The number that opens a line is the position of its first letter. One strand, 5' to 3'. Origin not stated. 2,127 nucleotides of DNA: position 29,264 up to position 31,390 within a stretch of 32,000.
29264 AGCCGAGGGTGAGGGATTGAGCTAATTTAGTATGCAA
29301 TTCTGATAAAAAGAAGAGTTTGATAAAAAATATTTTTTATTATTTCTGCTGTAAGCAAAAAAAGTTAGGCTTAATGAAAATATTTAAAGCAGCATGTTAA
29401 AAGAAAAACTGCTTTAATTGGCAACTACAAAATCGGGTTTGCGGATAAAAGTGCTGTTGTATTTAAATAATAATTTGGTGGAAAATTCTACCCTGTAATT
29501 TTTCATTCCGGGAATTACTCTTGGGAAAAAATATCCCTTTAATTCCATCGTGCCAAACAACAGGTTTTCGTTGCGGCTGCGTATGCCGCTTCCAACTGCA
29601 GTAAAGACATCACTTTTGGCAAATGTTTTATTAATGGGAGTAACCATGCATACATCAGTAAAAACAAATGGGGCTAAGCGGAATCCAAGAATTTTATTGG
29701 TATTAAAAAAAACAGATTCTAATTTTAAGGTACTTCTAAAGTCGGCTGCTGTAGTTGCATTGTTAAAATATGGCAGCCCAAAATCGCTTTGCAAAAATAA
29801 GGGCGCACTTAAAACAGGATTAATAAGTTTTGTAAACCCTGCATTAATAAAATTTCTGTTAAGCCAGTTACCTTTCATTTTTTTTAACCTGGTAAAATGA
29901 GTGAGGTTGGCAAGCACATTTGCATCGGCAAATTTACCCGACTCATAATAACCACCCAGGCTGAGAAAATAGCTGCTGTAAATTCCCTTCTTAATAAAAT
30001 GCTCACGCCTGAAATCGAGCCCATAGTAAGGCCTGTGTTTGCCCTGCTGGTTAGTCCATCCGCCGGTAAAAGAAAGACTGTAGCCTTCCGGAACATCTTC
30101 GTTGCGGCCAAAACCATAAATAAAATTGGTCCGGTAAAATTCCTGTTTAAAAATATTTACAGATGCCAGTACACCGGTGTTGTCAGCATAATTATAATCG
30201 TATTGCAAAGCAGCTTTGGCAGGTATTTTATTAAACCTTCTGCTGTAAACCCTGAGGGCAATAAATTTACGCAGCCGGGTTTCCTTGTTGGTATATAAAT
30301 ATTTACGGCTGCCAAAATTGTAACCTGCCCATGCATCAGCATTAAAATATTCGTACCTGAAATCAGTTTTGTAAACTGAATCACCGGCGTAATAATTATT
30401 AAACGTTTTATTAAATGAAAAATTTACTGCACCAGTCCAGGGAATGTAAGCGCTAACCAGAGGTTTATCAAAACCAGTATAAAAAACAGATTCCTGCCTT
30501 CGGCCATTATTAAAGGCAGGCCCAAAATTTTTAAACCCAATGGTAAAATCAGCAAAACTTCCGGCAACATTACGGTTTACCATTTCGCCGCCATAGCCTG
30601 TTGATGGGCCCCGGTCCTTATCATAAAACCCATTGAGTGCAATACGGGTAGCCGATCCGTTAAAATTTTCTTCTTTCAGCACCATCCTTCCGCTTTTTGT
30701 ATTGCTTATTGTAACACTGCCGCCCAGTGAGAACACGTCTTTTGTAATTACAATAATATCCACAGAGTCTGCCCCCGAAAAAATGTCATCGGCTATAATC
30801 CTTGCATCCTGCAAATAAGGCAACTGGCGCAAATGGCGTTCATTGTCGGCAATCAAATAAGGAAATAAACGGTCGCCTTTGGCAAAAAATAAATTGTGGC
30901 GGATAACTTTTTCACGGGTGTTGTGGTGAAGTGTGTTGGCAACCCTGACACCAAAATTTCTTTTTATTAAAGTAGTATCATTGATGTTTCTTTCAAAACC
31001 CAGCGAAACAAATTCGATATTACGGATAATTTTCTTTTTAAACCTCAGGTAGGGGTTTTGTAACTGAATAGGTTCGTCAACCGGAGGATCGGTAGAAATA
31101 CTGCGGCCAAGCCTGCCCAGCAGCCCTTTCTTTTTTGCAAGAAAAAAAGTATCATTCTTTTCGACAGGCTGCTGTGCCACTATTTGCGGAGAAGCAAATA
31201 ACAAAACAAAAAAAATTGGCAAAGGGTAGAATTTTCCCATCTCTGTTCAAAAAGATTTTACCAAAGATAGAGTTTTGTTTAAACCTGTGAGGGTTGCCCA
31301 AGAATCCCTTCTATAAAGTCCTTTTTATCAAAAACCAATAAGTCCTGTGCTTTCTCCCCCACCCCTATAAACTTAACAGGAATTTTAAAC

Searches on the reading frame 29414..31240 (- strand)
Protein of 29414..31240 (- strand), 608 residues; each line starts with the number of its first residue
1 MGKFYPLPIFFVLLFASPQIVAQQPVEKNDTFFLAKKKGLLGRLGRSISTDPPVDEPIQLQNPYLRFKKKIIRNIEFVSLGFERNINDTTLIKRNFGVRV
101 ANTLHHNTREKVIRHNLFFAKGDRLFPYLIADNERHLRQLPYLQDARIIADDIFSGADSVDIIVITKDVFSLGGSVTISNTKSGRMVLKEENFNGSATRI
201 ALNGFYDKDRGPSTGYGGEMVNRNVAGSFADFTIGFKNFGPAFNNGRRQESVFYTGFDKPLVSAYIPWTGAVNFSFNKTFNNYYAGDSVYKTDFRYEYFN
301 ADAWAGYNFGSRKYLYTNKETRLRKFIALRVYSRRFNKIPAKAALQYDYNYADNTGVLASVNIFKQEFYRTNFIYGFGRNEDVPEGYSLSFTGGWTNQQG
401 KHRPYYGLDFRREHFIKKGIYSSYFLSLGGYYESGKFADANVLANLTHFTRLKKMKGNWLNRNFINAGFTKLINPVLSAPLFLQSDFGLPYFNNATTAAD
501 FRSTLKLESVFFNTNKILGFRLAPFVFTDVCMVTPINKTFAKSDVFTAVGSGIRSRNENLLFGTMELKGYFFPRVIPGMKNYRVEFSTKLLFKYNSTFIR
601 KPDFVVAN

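Call 3: search_protein_families(library=pfam, proteins=[window:29414-31240:-], max_evalue=0.1)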
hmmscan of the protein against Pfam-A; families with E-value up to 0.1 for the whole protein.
window:29414-31240:- (608 aa): 0 families

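Call 5: search_protein_families(library=ncbifam, proteins=[window:29414-31240:-], max_evalue=0.1)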
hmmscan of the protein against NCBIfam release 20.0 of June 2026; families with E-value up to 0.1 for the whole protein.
window:29414-31240:- (608 aa): 1 family
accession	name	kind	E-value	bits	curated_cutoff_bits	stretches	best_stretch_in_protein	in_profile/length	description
TIGR03303.1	OM_YaeT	equivalog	1.1e-05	24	297.15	1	107-209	334-439/741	outer membrane protein assembly factor BamA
